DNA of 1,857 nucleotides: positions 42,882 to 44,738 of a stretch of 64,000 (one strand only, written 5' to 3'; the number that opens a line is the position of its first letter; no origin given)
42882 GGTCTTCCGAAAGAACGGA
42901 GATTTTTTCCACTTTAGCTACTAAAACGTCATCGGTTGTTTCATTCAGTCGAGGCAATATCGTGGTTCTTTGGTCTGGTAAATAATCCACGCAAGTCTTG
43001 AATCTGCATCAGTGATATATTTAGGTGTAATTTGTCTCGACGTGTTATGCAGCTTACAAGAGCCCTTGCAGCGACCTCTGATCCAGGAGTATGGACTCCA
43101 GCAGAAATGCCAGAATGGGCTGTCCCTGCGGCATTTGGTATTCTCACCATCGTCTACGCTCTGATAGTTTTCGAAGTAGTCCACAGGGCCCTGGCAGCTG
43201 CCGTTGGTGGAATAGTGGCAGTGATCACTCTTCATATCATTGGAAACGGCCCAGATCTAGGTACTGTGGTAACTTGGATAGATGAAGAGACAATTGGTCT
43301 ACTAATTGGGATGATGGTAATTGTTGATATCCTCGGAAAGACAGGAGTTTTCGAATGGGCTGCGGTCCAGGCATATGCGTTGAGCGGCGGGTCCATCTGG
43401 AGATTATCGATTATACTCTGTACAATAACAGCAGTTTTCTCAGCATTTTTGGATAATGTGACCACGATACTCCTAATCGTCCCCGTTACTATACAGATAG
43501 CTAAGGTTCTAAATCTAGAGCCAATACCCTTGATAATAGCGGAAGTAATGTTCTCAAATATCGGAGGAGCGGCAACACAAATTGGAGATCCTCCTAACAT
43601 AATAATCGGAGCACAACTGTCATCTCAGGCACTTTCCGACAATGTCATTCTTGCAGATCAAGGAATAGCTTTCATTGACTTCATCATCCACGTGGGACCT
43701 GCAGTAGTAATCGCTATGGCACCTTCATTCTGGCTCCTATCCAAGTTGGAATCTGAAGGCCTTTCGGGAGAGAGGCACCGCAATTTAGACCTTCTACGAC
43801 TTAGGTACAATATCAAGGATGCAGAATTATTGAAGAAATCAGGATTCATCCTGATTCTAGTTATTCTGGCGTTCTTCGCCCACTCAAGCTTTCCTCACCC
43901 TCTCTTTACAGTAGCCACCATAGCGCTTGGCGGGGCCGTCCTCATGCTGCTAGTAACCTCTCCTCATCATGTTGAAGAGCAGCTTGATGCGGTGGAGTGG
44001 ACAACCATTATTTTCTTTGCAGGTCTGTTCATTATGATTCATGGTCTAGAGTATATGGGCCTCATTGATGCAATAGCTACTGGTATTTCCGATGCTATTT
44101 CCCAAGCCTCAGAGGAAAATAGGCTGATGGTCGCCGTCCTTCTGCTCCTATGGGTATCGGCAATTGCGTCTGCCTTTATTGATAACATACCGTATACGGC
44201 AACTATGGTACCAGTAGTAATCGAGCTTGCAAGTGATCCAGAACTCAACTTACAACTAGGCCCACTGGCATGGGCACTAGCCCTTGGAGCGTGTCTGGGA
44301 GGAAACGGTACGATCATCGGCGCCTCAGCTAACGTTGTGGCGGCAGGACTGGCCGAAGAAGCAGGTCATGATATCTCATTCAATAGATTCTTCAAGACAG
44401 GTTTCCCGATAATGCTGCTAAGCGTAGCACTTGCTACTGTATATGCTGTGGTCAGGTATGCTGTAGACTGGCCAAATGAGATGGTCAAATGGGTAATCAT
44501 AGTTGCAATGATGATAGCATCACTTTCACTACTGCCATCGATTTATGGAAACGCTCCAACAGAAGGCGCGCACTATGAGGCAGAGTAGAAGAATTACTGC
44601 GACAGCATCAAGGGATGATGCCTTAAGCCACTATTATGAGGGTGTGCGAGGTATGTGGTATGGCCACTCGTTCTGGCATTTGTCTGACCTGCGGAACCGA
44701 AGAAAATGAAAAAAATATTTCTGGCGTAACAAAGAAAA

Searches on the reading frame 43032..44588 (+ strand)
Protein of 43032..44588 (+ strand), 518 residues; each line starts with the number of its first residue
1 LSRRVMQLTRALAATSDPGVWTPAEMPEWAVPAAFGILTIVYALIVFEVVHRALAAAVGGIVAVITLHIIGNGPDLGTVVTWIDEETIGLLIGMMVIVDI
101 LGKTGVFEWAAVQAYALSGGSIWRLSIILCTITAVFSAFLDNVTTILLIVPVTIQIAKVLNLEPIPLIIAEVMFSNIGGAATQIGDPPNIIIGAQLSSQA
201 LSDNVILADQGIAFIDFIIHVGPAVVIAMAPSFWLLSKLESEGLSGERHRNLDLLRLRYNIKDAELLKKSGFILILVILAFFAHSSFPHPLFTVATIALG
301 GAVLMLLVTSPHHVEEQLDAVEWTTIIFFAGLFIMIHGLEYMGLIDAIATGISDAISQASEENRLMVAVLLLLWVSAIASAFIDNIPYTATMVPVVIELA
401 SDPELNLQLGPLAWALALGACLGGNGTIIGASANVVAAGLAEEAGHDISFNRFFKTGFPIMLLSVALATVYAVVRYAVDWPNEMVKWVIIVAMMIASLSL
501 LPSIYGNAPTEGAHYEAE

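Call 54: search_protein_families(library=pfam, proteins=[window:43032-44588:+], max_evalue=0.5)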
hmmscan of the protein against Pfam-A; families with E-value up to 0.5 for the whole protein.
window:43032-44588:+ (518 aa): 4 families
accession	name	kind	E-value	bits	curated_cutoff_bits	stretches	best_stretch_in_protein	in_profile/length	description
PF03600.22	CitMHS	-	2.2e-84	283.9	31.9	2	42-419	1-336/336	Citrate transporter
PF02040.21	ArsB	-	3.4e-15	56.8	22.2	1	45-463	13-410/423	Arsenical pump membrane protein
PF00939.25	Na_sulph_symp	-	2.9e-12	46.8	27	2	272-472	273-462/472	Sodium:sulfate symporter transmembrane region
PF08592.16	Anthrone_oxy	-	0.066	13.9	27.3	1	450-513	1-64/106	Anthrone oxygenase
